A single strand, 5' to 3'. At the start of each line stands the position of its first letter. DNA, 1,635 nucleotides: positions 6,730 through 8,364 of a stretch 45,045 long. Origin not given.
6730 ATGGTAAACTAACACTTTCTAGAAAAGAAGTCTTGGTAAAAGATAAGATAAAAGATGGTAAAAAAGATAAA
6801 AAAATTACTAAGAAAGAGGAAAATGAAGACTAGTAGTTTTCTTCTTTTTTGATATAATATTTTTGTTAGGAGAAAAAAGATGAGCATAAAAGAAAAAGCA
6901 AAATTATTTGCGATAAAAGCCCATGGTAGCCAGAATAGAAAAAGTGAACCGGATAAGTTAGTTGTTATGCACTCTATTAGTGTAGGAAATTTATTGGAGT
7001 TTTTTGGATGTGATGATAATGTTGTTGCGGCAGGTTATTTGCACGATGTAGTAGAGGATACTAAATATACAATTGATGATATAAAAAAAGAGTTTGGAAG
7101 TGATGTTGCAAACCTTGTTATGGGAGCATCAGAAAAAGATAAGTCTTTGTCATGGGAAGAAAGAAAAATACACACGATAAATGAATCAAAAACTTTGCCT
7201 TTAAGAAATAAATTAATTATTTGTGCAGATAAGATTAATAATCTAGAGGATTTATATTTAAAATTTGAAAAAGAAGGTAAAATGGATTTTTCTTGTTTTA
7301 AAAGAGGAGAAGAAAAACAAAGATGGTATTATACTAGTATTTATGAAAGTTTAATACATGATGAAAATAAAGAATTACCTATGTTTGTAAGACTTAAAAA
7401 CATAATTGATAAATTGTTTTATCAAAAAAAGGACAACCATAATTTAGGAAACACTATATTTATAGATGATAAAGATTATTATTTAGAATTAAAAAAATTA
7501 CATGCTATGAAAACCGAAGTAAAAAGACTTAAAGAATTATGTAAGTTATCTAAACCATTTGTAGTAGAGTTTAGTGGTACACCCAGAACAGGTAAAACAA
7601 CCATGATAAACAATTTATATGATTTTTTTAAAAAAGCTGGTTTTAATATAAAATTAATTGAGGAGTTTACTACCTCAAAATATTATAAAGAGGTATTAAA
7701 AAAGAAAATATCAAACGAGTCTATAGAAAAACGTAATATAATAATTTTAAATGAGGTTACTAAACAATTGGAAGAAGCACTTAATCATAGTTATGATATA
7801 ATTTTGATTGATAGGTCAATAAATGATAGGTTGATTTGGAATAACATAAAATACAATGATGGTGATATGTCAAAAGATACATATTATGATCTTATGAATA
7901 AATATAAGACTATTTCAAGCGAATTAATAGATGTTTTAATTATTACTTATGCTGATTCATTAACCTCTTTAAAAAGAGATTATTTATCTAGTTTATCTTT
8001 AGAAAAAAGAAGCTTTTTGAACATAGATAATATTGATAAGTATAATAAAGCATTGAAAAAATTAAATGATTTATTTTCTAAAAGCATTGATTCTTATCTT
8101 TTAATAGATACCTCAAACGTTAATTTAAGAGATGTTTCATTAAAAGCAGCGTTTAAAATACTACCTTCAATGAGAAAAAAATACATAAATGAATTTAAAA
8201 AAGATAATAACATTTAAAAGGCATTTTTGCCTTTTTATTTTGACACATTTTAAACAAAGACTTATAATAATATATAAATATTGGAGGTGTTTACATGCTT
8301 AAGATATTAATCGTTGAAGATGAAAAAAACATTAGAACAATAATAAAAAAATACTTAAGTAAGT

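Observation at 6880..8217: Fusion of a RelA/SpoT-type HD hydrolase domain with a dNK/P-loop kinase-like domain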

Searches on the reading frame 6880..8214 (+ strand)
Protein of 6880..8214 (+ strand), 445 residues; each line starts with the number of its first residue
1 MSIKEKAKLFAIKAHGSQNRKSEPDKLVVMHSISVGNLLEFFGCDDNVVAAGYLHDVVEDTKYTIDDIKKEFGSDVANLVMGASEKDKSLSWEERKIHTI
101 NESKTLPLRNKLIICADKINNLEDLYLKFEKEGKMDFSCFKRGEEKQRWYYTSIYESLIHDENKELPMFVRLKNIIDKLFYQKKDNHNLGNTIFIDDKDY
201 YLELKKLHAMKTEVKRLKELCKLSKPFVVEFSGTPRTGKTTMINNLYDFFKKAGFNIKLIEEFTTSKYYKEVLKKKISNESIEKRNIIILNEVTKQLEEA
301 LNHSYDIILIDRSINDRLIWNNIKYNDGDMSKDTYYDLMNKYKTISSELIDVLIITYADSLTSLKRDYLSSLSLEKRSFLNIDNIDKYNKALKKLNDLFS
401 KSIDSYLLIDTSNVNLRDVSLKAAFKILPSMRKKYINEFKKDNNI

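Call 3: search_protein_families(library=pfam, proteins=[window:6880-8214:+], max_evalue=1)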
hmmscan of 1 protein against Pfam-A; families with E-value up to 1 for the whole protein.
window:6880-8214:+ (445 aa): 12 families
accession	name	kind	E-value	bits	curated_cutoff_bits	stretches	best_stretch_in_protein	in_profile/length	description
PF13328.12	HD_4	-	3.4e-14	53.3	27.2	1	10-125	4-127/156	HD domain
PF13521.12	AAA_28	-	7e-06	26.8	27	1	231-327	4-96/164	AAA domain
PF01966.28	HD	-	8.9e-05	23.2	22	1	29-89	2-69/116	HD domain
PF02223.23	Thymidylate_kin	-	0.0036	17.4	27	1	233-382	3-149/185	Thymidylate kinase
PF13401.12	AAA_22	-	0.0081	16.9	27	1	232-311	11-91/130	AAA domain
PF13173.12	AAA_14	-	0.021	15.3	27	1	231-306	7-86/129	AAA domain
PF23771.1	DUF7168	-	0.025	14.7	25.5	1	39-60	50-71/140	Domain of unknown function (DUF7168)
PF00004.35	AAA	-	0.029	15.3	21.2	1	231-296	3-69/131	ATPase family associated with various cellular activities (AAA)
PF03205.20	MobB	-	0.035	14.4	26.6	1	228-260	1-33/133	Molybdopterin guanine dinucleotide synthesis protein B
PF08433.16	KTI12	-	0.037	14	22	1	231-272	6-42/271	Chromatin associated protein KTI12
PF13238.12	AAA_18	-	0.051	14.5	29.4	1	231-300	3-66/128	AAA domain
PF00437.27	T2SSE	-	0.14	11.2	24.9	1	196-262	113-178/370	Type II/IV secretion system protein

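Call 4: search_protein_families(library=ncbifam, proteins=[window:6880-8214:+], max_evalue=1)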
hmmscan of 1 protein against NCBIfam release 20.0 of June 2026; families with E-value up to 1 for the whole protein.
window:6880-8214:+ (445 aa): 7 families
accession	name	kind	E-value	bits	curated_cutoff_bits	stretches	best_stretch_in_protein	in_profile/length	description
TIGR00691.1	spoT_relA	subfamily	3.9e-19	68.5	499.2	1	10-123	4-120/687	RelA/SpoT family protein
NF008303.0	PRK11092.1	equivalog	1e-11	43.8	947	1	6-96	25-112/702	bifunctional GTP diphosphokinase/guanosine-3',5'-bis pyrophosphate 3'-pyrophosphohydrolase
TIGR00073.1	hypB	equivalog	0.0037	16.7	121.2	1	202-311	6-117/217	hydrogenase nickel incorporation protein HypB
TIGR00064.1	ftsY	equivalog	0.0072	15.6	260.7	1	178-257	34-110/279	signal recognition particle-docking protein FtsY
TIGR00176.1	mobB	equivalog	0.017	15.1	76.2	1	228-260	1-33/155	molybdopterin-guanine dinucleotide biosynthesis protein B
TIGR00041.1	DTMP_kinase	equivalog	0.036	13.8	83.25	1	231-413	9-187/196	dTMP kinase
NF006746.0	PRK09270.1-5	subfamily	0.058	12.3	250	1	216-259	11-54/210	nucleoside/nucleotide kinase family protein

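Call 5: search_protein_families(library=padloc, proteins=[window:6880-8214:+], max_evalue=1)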
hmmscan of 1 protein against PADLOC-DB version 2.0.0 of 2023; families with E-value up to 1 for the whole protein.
window:6880-8214:+ (445 aa): 1 family
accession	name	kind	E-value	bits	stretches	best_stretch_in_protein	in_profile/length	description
PDLC03916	NsnC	-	0.085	11.7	0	368-405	8-45/98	-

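Call 6: search_solved_structures(query=window:6880-8214:+, max_evalue=1, show_alignments=3)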
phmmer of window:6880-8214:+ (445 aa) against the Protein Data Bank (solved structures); distinct sequences matched with E-value up to 1: 34.
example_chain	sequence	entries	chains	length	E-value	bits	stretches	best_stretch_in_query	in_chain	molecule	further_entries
4yf1_A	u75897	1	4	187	1.3e-31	113.7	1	4-170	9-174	Lmo0812 protein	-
3nqw_A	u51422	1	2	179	8.6e-17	64.9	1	10-127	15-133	CG11900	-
7qoe_A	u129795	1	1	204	8.2e-16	61.6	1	6-177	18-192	HDc domain-containing protein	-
6yxa_A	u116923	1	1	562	1.7e-14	57.3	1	3-133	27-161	GTP pyrophosphokinase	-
8acu_A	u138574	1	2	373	2e-14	57.1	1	3-133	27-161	GTP pyrophosphokinase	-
5xnx_A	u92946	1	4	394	1.2e-12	51.2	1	2-132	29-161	Bifunctional (p)ppGpp synthase/hydrolase RelA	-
3nr1_A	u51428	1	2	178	8.6e-12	48.4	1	7-126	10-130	HD domain-containing protein 3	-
1vj7_A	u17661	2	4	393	1.1e-11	48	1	5-132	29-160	Bifunctional RELA/SPOT | Bifunctional (p)ppGpp synthase/hydrolase RelA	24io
7qoc_A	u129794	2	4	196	1.2e-11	48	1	14-159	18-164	Guanosine polyphosphate pyrophosphohydrolases/synthetases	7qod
7oiw_A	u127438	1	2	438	1.5e-11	47.7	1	10-125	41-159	GTP pyrophosphokinase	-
8fr8_I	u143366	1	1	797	3.4e-11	46.5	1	5-132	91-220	GTP pyrophosphokinase RelA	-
5vxa_A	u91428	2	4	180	8.4e-11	45.2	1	7-126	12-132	Guanosine-3',5'-bis(diphosphate) 3'-pyrophosphohydrolase MESH1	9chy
7qps_A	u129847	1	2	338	2.1e-10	43.9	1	12-125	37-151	ACT domain protein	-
7qpr_A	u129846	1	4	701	1e-09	41.6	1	12-125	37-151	ACT domain protein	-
6s2t_A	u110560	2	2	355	2.4e-07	33.8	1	6-125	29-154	(P)ppGpp synthetase I, SpoT/RelA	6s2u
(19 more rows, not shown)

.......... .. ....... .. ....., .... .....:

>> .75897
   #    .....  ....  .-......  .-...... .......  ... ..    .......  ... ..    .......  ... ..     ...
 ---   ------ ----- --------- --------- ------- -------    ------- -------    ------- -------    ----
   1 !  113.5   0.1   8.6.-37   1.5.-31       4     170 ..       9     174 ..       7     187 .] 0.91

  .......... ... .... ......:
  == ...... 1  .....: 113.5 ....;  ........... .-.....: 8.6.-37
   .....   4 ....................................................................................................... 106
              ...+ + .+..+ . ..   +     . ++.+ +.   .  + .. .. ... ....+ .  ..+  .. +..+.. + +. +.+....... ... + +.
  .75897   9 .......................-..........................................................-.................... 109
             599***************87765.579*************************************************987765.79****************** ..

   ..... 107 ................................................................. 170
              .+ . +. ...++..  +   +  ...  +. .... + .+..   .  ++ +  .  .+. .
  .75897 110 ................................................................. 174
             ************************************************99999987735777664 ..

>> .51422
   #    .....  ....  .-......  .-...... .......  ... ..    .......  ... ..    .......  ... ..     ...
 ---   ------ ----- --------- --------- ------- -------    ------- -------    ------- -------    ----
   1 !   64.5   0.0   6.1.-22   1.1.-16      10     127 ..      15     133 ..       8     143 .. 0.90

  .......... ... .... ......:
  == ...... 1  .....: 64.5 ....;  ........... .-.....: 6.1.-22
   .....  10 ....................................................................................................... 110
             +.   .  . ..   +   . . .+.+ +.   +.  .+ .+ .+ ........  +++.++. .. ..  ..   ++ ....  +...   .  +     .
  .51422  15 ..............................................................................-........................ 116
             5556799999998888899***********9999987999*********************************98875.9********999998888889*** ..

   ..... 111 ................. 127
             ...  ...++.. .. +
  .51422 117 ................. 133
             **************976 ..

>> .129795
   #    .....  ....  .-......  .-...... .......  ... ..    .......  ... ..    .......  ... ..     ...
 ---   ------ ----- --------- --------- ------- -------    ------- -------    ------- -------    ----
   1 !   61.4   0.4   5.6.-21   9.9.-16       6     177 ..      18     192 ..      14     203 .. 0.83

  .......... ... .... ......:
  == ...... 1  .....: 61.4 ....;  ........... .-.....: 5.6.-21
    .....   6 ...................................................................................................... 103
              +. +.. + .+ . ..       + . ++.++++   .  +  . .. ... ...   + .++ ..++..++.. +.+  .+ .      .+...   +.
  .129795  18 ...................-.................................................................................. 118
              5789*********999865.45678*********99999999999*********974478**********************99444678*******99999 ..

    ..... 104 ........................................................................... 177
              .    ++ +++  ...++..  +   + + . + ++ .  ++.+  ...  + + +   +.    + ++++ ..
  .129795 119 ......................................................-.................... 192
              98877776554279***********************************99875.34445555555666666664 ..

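Call 7: find_homologous_proteins(query=window:6880-8214:+)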
Query window:6880-8214:+ (445 aa): 1844 proteins with E <= 0.001 among 8000 candidates; the best 120 are listed.
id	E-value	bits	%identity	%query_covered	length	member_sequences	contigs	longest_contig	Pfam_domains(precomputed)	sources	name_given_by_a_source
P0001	2.2e-284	961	100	100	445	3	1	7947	PF13328.13,PF13521.13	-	-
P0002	3.3e-217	740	77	100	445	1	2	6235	PF13328.13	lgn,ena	-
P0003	7.8e-197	673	72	100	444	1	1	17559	PF13328.13,PF01966.29,PF13521.13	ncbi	-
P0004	5.2e-192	657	69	99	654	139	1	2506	PF13328.13,PF01966.29,PF13521.13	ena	-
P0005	8.7e-192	656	68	99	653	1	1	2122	PF13328.13,PF01966.29,PF13521.13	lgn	-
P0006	9.7e-192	656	68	99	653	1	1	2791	PF13328.13,PF01966.29,PF13521.13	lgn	-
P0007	2.5e-191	655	68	99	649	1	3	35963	PF13328.13,PF01966.29,PF13521.13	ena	-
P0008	6.7e-191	653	68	99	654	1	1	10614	PF13328.13,PF01966.29,PF13521.13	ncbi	-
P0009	7.4e-191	653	69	99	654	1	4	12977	PF13328.13,PF01966.29,PF13521.13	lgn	-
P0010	1.3e-190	652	69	99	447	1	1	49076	PF13328.13,PF13521.13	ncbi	-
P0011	1.2e-189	649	68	99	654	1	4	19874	PF13328.13,PF01966.29,PF13521.13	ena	-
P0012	1.7e-189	649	67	100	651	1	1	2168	PF13328.13,PF01966.29,PF13521.13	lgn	-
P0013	2.2e-189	648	68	99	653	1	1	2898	PF13328.13,PF01966.29,PF13521.13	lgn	-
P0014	3.7e-189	648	66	100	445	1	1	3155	PF13328.13,PF13521.13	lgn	-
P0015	5.4e-189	647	67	99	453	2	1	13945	PF13328.13,PF13521.13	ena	-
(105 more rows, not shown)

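Call 41: find_related_loci(query=window:6880-8214:+, collection=genome_contigs, flank=4000)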
Query window:6880-8214:+ (445 aa) in genome_contigs; peptide patterns used: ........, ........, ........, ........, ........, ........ (x = any residue, [..] = any of these).
56 stretches matched a pattern, but none encodes a relative of the query by tblastn (E <= 1e-3).

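Call 43: find_related_loci(query=A2, collection=genome_contigs, flank=4000)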
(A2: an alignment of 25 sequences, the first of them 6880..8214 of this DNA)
Query A2 (445 aa) in genome_contigs; peptide patterns used: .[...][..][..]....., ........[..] (x = any residue, [..] = any of these).
283 stretches matched a pattern; 235 encode a relative of the query (tblastn E <= 1e-3); the best 80 are kept; 80 distinct loci.
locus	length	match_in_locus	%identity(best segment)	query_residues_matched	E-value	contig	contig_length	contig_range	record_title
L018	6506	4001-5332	68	1-445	0e+0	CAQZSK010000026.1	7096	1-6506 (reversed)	MAG TPA_asm: uncultured Clostridia bacterium isolate MGBC162590 genome assembly, contig: MGBC162590.26, whole genome sho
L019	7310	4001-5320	68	1-441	0e+0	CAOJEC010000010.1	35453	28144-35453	MAG TPA_asm: uncultured bacterium isolate SRR15604581_bin.61_metawrap_v1.3_MAG genome assembly, contig: NODE.1279_length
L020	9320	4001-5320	68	1-441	0e+0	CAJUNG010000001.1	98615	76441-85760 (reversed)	MAG TPA_asm: uncultured Bacilli bacterium isolate MGBC162581 genome assembly, contig: MGBC162581.1, whole genome shotgun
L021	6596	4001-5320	69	1-441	0e+0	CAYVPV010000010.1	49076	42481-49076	MAG TPA_asm: uncultured Muribaculaceae bacterium isolate SRP222994_co1_68 genome assembly, contig: NODE_1183_length_4907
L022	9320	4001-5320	67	1-441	0e+0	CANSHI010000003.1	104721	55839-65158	MAG TPA_asm: uncultured bacterium isolate SRR15510232_bin.9_metawrap_v1.3_MAG genome assembly, contig: NODE.160_length_1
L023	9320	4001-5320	67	1-441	0e+0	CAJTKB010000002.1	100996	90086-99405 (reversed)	MAG TPA_asm: uncultured Bacilli bacterium isolate MGBC103219 genome assembly, contig: MGBC103219.2, whole genome shotgun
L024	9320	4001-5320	67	1-441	0e+0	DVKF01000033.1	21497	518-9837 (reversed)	MAG TPA_asm: Candidatus Scybalousia intestinigallinarum isolate CHK193-12526 CHK193__C124213_L21497_ERR3414588, whole ge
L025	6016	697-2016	68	1-441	0e+0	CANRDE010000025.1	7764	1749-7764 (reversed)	MAG: uncultured Bacilli bacterium isolate Lapin-027__bin18 genome assembly, contig: Lapin-027__NODE_10028_length_7764_co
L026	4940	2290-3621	67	1-445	0e+0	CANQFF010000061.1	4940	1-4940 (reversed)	MAG: uncultured Bacilli bacterium isolate Lapin-005__bin51 genome assembly, contig: Lapin-005__NODE_24921_length_4940_co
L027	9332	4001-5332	72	1-445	0e+0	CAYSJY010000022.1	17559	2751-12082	MAG TPA_asm: uncultured Muribaculaceae bacterium isolate SRP141132_co3_347 genome assembly, contig: NODE_2683_length_175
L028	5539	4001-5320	67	1-441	0e+0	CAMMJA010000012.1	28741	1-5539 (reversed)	MAG: uncultured Tenericutes bacterium isolate ERR4836966_bin.3_MetaWRAP_v1.1_MAG genome assembly, contig: NODE_2005_leng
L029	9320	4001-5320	67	1-441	0e+0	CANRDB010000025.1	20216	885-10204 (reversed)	MAG: uncultured Bacilli bacterium isolate Lapin-026__bin71 genome assembly, contig: Lapin-026__NODE_3091_length_20216_co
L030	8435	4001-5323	66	1-442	0e+0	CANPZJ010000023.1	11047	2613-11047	MAG: uncultured Bacilli bacterium isolate Lapin-003-2__bin68 genome assembly, contig: Lapin-003-2__NODE_5273_length_1104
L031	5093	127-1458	66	1-445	0e+0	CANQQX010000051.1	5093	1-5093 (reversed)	MAG: uncultured Bacilli bacterium isolate Lapin-008__bin51 genome assembly, contig: Lapin-008__NODE_14683_length_5093_co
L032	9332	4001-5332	66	1-445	0e+0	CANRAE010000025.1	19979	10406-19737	MAG: uncultured Bacilli bacterium isolate Lapin-016__bin57 genome assembly, contig: Lapin-016__NODE_2360_length_19979_co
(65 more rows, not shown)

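Call 54: predict_structure(alignment_id=A2)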
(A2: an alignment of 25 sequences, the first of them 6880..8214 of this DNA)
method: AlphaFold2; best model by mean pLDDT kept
length: 445 residues; sequences in the alignment: 25
mean_pLDDT: 91.1   pTM: 0.89
mean pLDDT of the five models: 91.1, 90.9, 87.5, 87.3, 86.4
residues with pLDDT >= 90: 330; 70-90: 102; 50-70: 10; < 50: 3
segments of 3 or more residues with pLDDT < 50: 185-187
pLDDT, mean of each block of 10 residues (from residue 1): 94 89 86 96 97 93 94 96 76 88 94 97 92 84 89 97 96 94 62 88 94 95 95 91 95 95 89 93 89 93 95 90 94 93 91 96 88 72 94 94 93 88 96 96 90
secondary structure, 60 per line:
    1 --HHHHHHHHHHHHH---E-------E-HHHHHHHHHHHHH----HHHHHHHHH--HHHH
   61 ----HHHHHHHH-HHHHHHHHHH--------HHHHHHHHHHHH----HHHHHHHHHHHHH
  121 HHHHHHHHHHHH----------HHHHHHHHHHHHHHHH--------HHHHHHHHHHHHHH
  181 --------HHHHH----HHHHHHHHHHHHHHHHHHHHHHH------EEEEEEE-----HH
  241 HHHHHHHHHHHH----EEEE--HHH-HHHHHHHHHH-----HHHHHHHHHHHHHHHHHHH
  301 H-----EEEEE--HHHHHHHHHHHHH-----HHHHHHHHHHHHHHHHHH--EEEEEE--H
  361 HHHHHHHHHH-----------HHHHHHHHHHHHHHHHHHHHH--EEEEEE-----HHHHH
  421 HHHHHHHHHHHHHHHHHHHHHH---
elements in order: H3-15 H29-41 H46-54 H57-60 H65-72 H74-83 H92-103 H108-132 H143-158 H167-180 H189-193 H198-220 E227-233 H239-252 E257-260 H267-276 H282-301 E307-311 H314-326 H332-349 E352-357 H360-370 H382-402 E405-410 H416-442

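Call 59: fold_search(model_id=the predicted structure, library=pdb)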
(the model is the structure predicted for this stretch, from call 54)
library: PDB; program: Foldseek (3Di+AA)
matches with E <= 10: 1314; with E <= 0.001: 157
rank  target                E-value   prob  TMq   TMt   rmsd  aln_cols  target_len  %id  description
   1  4yf1_B                1.5e-07  1.00  0.32  0.87   1.5       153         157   38  1.85 angstrom crystal structure of lmo0812 from Listeria monocytogenes EGD-e (released 2015-03-04)
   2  4yf1_D                1.5e-07  1.00  0.33  0.91   1.6       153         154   40  1.85 angstrom crystal structure of lmo0812 from Listeria monocytogenes EGD-e (released 2015-03-04)
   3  4yf1_A                2.0e-07  1.00  0.32  0.86   1.9       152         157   39  1.85 angstrom crystal structure of lmo0812 from Listeria monocytogenes EGD-e (released 2015-03-04)
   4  3nqw_A                2.2e-07  1.00  0.34  0.80   3.1       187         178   29  A metazoan ortholog of SpoT hydrolyzes ppGpp and plays a role in starvation responses (released 2010-09-08)
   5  7qoc_B                2.9e-07  1.00  0.38  0.87   1.8       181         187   29  Se-Met derivative structure of a small alarmone hydrolase (RelH) from Corynebacterium glutamicum (released 2022-07-13)
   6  4yf1_C                3.2e-07  1.00  0.30  0.89   2.4       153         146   38  1.85 angstrom crystal structure of lmo0812 from Listeria monocytogenes EGD-e (released 2015-03-04)
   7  7qoc_A                5.2e-07  1.00  0.38  0.84   2.7       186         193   28  Se-Met derivative structure of a small alarmone hydrolase (RelH) from Corynebacterium glutamicum (released 2022-07-13)
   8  7qod_B                6.5e-07  1.00  0.36  0.85   2.1       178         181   28  Native structure of a small alarmone hydrolase (RelH) from Corynebacterium glutamicum (released 2022-07-13)
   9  7qod_A                8.1e-07  1.00  0.38  0.84   3.1       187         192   28  Native structure of a small alarmone hydrolase (RelH) from Corynebacterium glutamicum (released 2022-07-13)
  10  8acu_A                1.9e-06  1.00  0.32  0.40  11.6       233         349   26  Structure of Bacillus subtilis Rel in complex with DarB (released 2023-07-19)
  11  7qoe                  2.3e-06  1.00  0.35  0.80   2.3       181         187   27  Structure of a small alarmone hydrolase from Leptospira levettii (released 2022-07-13)
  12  3nr1_A                2.5e-06  1.00  0.34  0.80   2.8       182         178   26  A metazoan ortholog of SpoT hydrolyzes ppGpp and plays a role in starvation responses (released 2010-09-08)
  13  9chy_A                2.7e-06  1.00  0.34  0.78   3.1       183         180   26  Crystal structure of the human MESH1 (D66K)-PAPS complex (released 2025-12-10)
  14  9chy_B                3.2e-06  1.00  0.34  0.79   2.7       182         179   26  Crystal structure of the human MESH1 (D66K)-PAPS complex (released 2025-12-10)
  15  5vxa_A                3.4e-06  1.00  0.33  0.76   3.3       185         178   26  Structure of the human Mesh1-NADPH complex (released 2018-05-23)
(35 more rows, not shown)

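Call 70: search_protein_families(library=pfam, alignment_id=A4, max_evalue=0.00001)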
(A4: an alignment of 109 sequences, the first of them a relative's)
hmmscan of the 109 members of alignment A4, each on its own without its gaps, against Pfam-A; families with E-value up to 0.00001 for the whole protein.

A. member 1, L018:2828-3415:+ (196 aa): 1 family
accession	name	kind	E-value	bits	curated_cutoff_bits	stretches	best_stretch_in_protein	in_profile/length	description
PF03167.25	UDG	-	1.2e-06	29.1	24.3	1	63-141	43-108/141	Uracil DNA glycosylase superfamily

B. families by the number of members that match (of 109 scanned): 73 families (the first 25 are shown)
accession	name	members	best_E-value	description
PF03167.25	UDG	8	2.7e-07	Uracil DNA glycosylase superfamily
PF19952.5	DUF6414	3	4.7e-39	Domain of unknown function (DUF6414)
PF01381.28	HTH_3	3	9.9e-18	Helix-turn-helix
PF12844.13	HTH_19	3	6.2e-10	Helix-turn-helix domain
PF13560.12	HTH_31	3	8e-10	Helix-turn-helix domain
PF01138.27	RNase_PH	2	2.1e-54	3' exoribonuclease family, domain 1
PF00312.27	Ribosomal_S15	2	4.8e-39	Ribosomal protein S15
PF00300.27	His_Phos_1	2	7.2e-35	Histidine phosphatase superfamily (branch 1)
PF00005.33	ABC_tran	2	2.4e-32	ABC transporter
PF13023.12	HD_3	2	8.6e-30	HD domain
PF03725.20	RNase_PH_C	2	4.7e-27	3' exoribonuclease family, domain 2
PF04326.19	SLFN_AlbA_2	2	1.5e-17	Schlafen, AlbA_2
PF00293.34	NUDIX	2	8.2e-15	NUDIX domain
PF03726.19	PNPase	2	1.2e-14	Polyribonucleotide nucleotidyltransferase, RNA binding domain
PF13749.12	HATPase_c_4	2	1.1e-13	Putative ATP-dependent DNA helicase recG C-terminal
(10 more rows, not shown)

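Call 71: search_dna_similar(query=window:6880-8214:+, collection=phages, mode=protein, max_evalue=0.001, max_rows=25)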
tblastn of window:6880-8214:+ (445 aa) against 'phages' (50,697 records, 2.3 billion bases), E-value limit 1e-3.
Records with a match: 77; places in all: 77; records where one place covers at least 80% of the query: 0.
Best place of each record, by identity: <60% 77.
By first word of the organism name: Bacteriophage 17; Listeria 7; Salmonella 7; Dickeya 6; Nodularia 5; Klebsiella 4; Escherichia 4; Rhizobium 3; Agrobacterium 3; Erwinia 3; and 14 more.
By host as written in the record: - 25; Listeria monocytogenes 7; Dickeya solani MK10 4; Nodularia spumigena kac68 3; Rhizogenic Agrobacterium biovar 1 ST15.13/095 3; Nodularia sp. AV2 2; Dickeya solani 2; Campylobacter jejuni 2; and 23 more.
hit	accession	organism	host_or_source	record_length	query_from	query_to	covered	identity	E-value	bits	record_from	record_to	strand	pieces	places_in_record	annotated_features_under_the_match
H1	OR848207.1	Listeria phage LM 4-14-1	Listeria monocytogenes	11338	5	169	37%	43.5%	3e-28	124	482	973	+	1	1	record has no annotation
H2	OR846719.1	Listeria phage LM 4-11-1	Listeria monocytogenes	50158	5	169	37%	43.5%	4e-28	124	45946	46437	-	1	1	record has no annotation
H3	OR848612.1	Listeria phage LM 4-14-1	Listeria monocytogenes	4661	5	169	37%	42.9%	2e-27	120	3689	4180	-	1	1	record has no annotation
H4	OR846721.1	Listeria phage LM 4-11-1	Listeria monocytogenes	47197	5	169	37%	42.9%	3e-27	120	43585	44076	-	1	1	record has no annotation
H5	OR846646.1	Enterococcus phage Efs 1-1-1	Enterococcus faecalis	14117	5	135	29%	39.3%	6e-13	77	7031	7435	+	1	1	record has no annotation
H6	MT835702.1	Bacteriophage sp.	human fecal samples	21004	1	132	30%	38.3%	9e-12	73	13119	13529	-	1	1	record has no annotation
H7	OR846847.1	Listeria phage LM 4-11-1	Listeria monocytogenes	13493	5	125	27%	41.1%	2e-12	75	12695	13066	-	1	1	record has no annotation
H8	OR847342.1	Listeria phage LM 4-11-1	Listeria monocytogenes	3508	1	135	30%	36.6%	4e-11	71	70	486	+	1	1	record has no annotation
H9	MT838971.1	Bacteriophage sp.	human fecal samples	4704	1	134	30%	36.6%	9e-11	70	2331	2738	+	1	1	record has no annotation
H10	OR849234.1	Listeria phage LM 4-14-1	Listeria monocytogenes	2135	10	125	26%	40.3%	1e-11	72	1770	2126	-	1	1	record has no annotation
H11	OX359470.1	Ochrobactrum phage ORM_20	-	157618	7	171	37%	27.7%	6e-5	52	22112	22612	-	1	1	metal-dependent phosphohydrolase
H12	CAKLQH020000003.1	Acinetobacter phage MD-2021a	not known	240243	1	140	31%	32.0%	1e-7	60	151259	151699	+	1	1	spoT_1: guanosine-3',5'-bis(diphosphate) 3'-pyrophosphohydrolase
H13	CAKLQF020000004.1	Acinetobacter phage MD-2021a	not known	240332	1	140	31%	32.0%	1e-7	60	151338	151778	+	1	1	spoT_1: guanosine-3',5'-bis(diphosphate) 3'-pyrophosphohydrolase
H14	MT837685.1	Bacteriophage sp.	human fecal samples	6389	6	125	27%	36.0%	8e-11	70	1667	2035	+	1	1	record has no annotation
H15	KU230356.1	Nodularia phage vB_NpeS-2AV2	Nodularia sp. AV2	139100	7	123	26%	36.6%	8e-5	51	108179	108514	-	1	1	HD domain protein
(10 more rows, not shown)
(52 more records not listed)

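Call 72: find_related_loci(query=A2, collection=viral_contigs, flank=3000)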
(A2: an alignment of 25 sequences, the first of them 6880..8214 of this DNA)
Query A2 (445 aa) in viral_contigs; peptide patterns used: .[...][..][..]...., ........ (x = any residue, [..] = any of these).
48 stretches matched a pattern, but none encodes a relative of the query by tblastn (E <= 1e-3).
